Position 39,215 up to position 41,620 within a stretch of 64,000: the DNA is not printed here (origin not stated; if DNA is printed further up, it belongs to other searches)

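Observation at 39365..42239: Fused GT2-polytopic membrane protein plus membrane-anchored CE4 deacetylase: candidate compact lipid-linked sugar modification module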

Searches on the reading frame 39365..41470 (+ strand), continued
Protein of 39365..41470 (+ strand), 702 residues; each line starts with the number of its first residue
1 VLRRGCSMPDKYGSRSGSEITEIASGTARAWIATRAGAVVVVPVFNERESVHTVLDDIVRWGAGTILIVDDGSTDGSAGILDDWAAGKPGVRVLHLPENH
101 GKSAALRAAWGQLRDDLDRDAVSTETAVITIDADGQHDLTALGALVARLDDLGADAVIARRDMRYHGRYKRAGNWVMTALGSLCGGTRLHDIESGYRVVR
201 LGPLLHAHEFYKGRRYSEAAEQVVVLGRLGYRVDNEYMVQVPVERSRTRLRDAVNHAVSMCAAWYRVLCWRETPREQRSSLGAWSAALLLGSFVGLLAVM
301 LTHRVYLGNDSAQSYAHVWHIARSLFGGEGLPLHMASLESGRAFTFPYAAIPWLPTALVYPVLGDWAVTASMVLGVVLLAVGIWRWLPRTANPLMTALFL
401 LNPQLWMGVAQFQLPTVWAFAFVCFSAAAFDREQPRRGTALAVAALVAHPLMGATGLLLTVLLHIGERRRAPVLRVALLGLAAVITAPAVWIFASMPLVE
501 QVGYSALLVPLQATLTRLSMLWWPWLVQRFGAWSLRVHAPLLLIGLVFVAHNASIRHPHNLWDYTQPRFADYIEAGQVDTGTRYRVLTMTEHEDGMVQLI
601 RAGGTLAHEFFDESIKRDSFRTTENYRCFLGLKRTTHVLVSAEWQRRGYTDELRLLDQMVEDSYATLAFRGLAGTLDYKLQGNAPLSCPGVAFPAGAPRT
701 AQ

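Call 15: find_encoding_contigs(protein=P0079, flank=6000, max_places=2)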
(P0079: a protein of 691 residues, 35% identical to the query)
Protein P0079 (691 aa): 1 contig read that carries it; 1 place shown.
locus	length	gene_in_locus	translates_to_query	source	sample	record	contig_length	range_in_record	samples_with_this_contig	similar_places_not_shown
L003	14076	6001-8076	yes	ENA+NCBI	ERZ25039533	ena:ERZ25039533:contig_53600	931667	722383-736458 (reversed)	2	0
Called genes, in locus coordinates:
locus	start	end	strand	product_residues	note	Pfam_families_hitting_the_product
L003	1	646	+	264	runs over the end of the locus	PF12679:ABC2_membrane_2, PF12730:ABC2_membrane_4, PF10920:DUF2705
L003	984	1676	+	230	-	PF14329:DUF4386 (weak)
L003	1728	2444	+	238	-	PF00072:Response_reg, PF00486:Trans_reg_C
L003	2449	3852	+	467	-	PF00672:HAMP (faint), PF00512:HisKA, PF02518:HATPase_c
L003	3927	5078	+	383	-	PF01041:DegT_DnrJ_EryC1, PF01212:Beta_elim_lyase (weak)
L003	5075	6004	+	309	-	PF01073:3Beta_HSD, PF01370:Epimerase, PF02719:Polysacc_synt_2, PF04321:RmlD_sub_bind, PF13460:NAD_binding_10, PF16363:GDP_Man_Dehyd, PF07993:NAD_binding_4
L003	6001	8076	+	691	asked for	PF00535:Glycos_transf_2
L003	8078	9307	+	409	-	PF07690:MFS_1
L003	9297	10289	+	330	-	PF01073:3Beta_HSD, PF01370:Epimerase, PF02719:Polysacc_synt_2, PF04321:RmlD_sub_bind, PF08659:KR (weak), PF13460:NAD_binding_10, PF16363:GDP_Man_Dehyd, PF07993:NAD_binding_4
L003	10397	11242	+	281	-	PF01522:Polysacc_deac_1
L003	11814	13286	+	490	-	PF02874:ATP-synt_ab_N, PF00006:ATP-synt_ab, PF22919:ATP-synt_VA_C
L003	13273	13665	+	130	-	PF02823:ATP-synt_DE_N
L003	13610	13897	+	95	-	PF09527:ATPase_gene1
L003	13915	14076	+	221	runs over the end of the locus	PF00119:ATP-synt_A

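Call 21: predict_structure(alignment_id=A1)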
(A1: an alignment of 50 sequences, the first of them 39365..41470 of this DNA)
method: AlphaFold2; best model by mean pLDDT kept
length: 702 residues; sequences in the alignment: 50
mean_pLDDT: 90.7   pTM: 0.89
mean pLDDT of the five models: 90.7, 89.7, 89.1, 88.7, 88.4
residues with pLDDT >= 90: 561; 70-90: 88; 50-70: 16; < 50: 37
segments of 3 or more residues with pLDDT < 50: 1-26, 692-702
pLDDT, mean of each block of 10 residues (from residue 1): 35 42 49 81 96 95 95 96 95 96 93 97 97 91 93 96 91 95 97 94 96 86 97 96 77 93 97 96 98 96 94 97 98 95 95 98 98 98 98 98 95 97 99 98 98 97 97 97 97 90 75 93 97 97 95 75 85 96 95 93 95 88 93 95 91 97 98 97 78 39 28
secondary structure, 60 per line:
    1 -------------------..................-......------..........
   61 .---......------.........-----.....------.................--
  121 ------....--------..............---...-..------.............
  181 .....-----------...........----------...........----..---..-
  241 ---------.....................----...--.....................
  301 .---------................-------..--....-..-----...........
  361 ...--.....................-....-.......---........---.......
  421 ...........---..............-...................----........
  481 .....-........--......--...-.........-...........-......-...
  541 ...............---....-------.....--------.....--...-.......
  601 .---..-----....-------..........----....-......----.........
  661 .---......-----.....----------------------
elements in order (helices of 4 or more, strands of 3 or more residues): H20-37 E39-44 H51-61 E65-70 H77-85 E91-95 H102-118 E127-130 H139-152 E156-158 H168-185 E197-200 H201-207 H218-228 H250-270 H280-301 H311-326 H350-363 H366-386 H388-391 H393-399 H403-410 H414-431 H435-448 H450-468 H473-485 H487-494 H497-502 H509-517 H519-529 H531-536 H538-555 H559-562 H570-574 E583-587 H594-601 H612-615 H623-632 E637-640 H642-647 H652-661 E665-670 E676-680

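Call 25: fold_search(model_id=the predicted structure, library=pdb)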
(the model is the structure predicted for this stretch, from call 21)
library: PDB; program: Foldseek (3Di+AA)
matches with E <= 10: 834; with E <= 0.001: 96
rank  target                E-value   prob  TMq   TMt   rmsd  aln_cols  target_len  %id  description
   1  9asc_A                1.6e-09  1.00  0.26  0.55   8.2       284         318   22  Cryo-EM Structure of the Glycosyltransferase ArnC from Salmonella enterica in the UDP-bound State Determined on Talos  (released 2025-02-05)
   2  9bhc_A                2.0e-09  1.00  0.26  0.57   7.2       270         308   21  Salmonella undecaprenyl-phosphate 4-deoxy-4-formamido-L-arabinose transferase (ArnC) (released 2025-02-12)
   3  9bhc_B                3.8e-09  1.00  0.27  0.59   6.4       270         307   22  Salmonella undecaprenyl-phosphate 4-deoxy-4-formamido-L-arabinose transferase (ArnC) (released 2025-02-12)
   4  9b77_A                4.0e-09  1.00  0.28  0.59   8.4       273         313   23  Cryo-EM Structure of the Glycosyltransferase ArnC from Salmonella enterica in the Apo State Determined on Krios micros (released 2025-02-05)
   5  9bhe_A                4.5e-09  1.00  0.27  0.57   6.4       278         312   21  Salmonella undecaprenyl-phosphate 4-deoxy-4-formamido-L-arabinose transferase (ArnC) bound to UDP (released 2025-02-12)
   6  8vxh_A                4.7e-09  1.00  0.27  0.58   7.5       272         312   23  Cryo-EM Structure of the Glycosyltransferase ArnC from Salmonella enterica in the Apo State Determined on Talos Arctic (released 2025-02-05)
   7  9hwj_A                1.0e-08  1.00  0.26  0.58  11.4       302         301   23  Structure of Undecaprenyl-phosphate 4-deoxy-4-formamido-L-arabinose transferase embedded in nanodisc (released 2026-01-14)
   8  9nyf_A                1.9e-08  1.00  0.26  0.56   7.6       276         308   19  Cryo-EM structure of the glycosyltransferase GtrB (tetramer volume) (released 2025-12-17)
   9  9bhe_B                2.1e-08  1.00  0.27  0.57   6.5       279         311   22  Salmonella undecaprenyl-phosphate 4-deoxy-4-formamido-L-arabinose transferase (ArnC) bound to UDP (released 2025-02-12)
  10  9nyd_B                2.2e-08  1.00  0.27  0.58   8.4       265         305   19  Cryo-EM structure of the glycosyltransferase GtrB in the pre-catalysis and product-bound state (released 2025-12-17)
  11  9nyc_A                2.2e-08  1.00  0.28  0.57   7.0       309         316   18  Cryo-EM structure of the glycosyltransferase GtrB in the substrate-bound state (released 2025-12-17)
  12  9nyd_A                4.7e-08  1.00  0.28  0.59   7.0       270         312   19  Cryo-EM structure of the glycosyltransferase GtrB in the pre-catalysis and product-bound state (released 2025-12-17)
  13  9nyd_C                7.3e-08  1.00  0.27  0.59   6.9       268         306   20  Cryo-EM structure of the glycosyltransferase GtrB in the pre-catalysis and product-bound state (released 2025-12-17)
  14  5eke_C                9.8e-07  1.00  0.25  0.52   5.8       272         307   21  Structure of the polyisoprenyl-phosphate glycosyltransferase GtrB (F215A mutant) (released 2016-01-06)
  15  9nye_A                1.1e-06  1.00  0.23  0.49   8.0       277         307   19  Cryo-EM structure of the glycosyltransferase GtrB in the apo state (octamer volume) (released 2025-12-17)
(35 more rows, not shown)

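Call 27: find_encoding_contigs(protein=P0007, flank=6000, max_places=1)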
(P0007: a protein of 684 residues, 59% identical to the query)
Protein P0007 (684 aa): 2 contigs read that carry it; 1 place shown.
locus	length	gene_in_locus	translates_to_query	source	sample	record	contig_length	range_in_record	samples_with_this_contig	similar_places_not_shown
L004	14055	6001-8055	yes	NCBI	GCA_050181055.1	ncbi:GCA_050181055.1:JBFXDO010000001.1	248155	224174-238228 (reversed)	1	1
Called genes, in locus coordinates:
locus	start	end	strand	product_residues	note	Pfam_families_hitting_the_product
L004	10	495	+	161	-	PF00034:Cytochrom_C, PF13442:Cytochrome_CBB3 (faint)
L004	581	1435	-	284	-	PF13489:Methyltransf_23 (weak), PF08241:Methyltransf_11, PF08242:Methyltransf_12 (weak), PF13649:Methyltransf_25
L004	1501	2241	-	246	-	PF00005:ABC_tran, PF13304:AAA_21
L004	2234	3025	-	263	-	PF02361:CbiQ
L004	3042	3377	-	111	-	PF13190:PDGLE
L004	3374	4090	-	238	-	PF01891:CbiM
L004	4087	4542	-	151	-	PF01475:FUR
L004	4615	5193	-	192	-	PF00149:Metallophos (weak), PF12850:Metallophos_2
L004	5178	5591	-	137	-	PF08818:DUF1801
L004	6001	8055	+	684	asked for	PF00535:Glycos_transf_2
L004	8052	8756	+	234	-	PF01522:Polysacc_deac_1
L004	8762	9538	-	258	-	-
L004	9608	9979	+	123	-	PF00903:Glyoxalase (weak), PF18029:Glyoxalase_6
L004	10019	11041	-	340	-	PF01400:Astacin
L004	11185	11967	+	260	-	PF00106:adh_short, PF08659:KR, PF23441:SDR (weak), PF13561:adh_short_C2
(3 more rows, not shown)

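Call 28: find_encoding_contigs(protein=P0052, flank=6000, max_places=1)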
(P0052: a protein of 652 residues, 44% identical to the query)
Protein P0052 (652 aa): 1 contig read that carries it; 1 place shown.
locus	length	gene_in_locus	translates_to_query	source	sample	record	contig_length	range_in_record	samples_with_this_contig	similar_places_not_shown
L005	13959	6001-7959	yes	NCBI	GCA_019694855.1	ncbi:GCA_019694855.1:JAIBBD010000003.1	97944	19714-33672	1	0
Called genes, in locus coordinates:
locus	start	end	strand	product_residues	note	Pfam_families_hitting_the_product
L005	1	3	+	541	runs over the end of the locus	PF00342:PGI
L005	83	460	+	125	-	-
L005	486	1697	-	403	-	PF01522:Polysacc_deac_1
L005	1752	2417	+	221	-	PF00072:Response_reg, PF00486:Trans_reg_C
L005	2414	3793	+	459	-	PF00512:HisKA, PF02518:HATPase_c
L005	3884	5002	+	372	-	PF00155:Aminotran_1_2 (weak), PF01041:DegT_DnrJ_EryC1, PF01212:Beta_elim_lyase (weak)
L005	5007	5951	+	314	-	PF01370:Epimerase, PF02719:Polysacc_synt_2, PF04321:RmlD_sub_bind, PF01073:3Beta_HSD, PF13460:NAD_binding_10, PF16363:GDP_Man_Dehyd, PF07993:NAD_binding_4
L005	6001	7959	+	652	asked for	PF00535:Glycos_transf_2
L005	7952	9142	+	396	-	PF07690:MFS_1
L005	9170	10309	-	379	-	PF01522:Polysacc_deac_1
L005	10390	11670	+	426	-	-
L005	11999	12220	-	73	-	-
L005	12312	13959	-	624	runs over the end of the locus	PF02730:AFOR_N, PF01314:AFOR_C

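Call 29: find_encoding_contigs(protein=P0093, flank=8000, max_places=1)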
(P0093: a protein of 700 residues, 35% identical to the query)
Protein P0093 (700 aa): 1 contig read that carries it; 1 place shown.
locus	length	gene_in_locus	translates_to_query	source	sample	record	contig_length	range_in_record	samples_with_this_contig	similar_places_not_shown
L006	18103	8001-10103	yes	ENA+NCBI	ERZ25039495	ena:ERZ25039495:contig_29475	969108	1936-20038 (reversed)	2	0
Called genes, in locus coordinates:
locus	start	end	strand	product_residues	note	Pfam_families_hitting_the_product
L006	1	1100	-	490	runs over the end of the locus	PF00144:Beta-lactamase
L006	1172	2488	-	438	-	-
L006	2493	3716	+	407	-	PF01522:Polysacc_deac_1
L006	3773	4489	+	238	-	PF00072:Response_reg, PF00486:Trans_reg_C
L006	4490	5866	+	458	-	PF00672:HAMP, PF00512:HisKA, PF02518:HATPase_c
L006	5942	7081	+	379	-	PF01041:DegT_DnrJ_EryC1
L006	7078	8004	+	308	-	PF01073:3Beta_HSD, PF01370:Epimerase, PF02719:Polysacc_synt_2, PF04321:RmlD_sub_bind, PF13460:NAD_binding_10, PF16363:GDP_Man_Dehyd, PF07993:NAD_binding_4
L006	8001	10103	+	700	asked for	PF00535:Glycos_transf_2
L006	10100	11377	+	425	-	PF07690:MFS_1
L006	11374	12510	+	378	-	PF01073:3Beta_HSD, PF01370:Epimerase, PF02719:Polysacc_synt_2, PF04321:RmlD_sub_bind, PF07993:NAD_binding_4 (faint), PF13460:NAD_binding_10, PF16363:GDP_Man_Dehyd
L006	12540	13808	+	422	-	PF07691:PA14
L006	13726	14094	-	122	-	-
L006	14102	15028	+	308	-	-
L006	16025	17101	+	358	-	-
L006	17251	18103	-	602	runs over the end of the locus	PF03235:GmrSD_N, PF07510:GmrSD_C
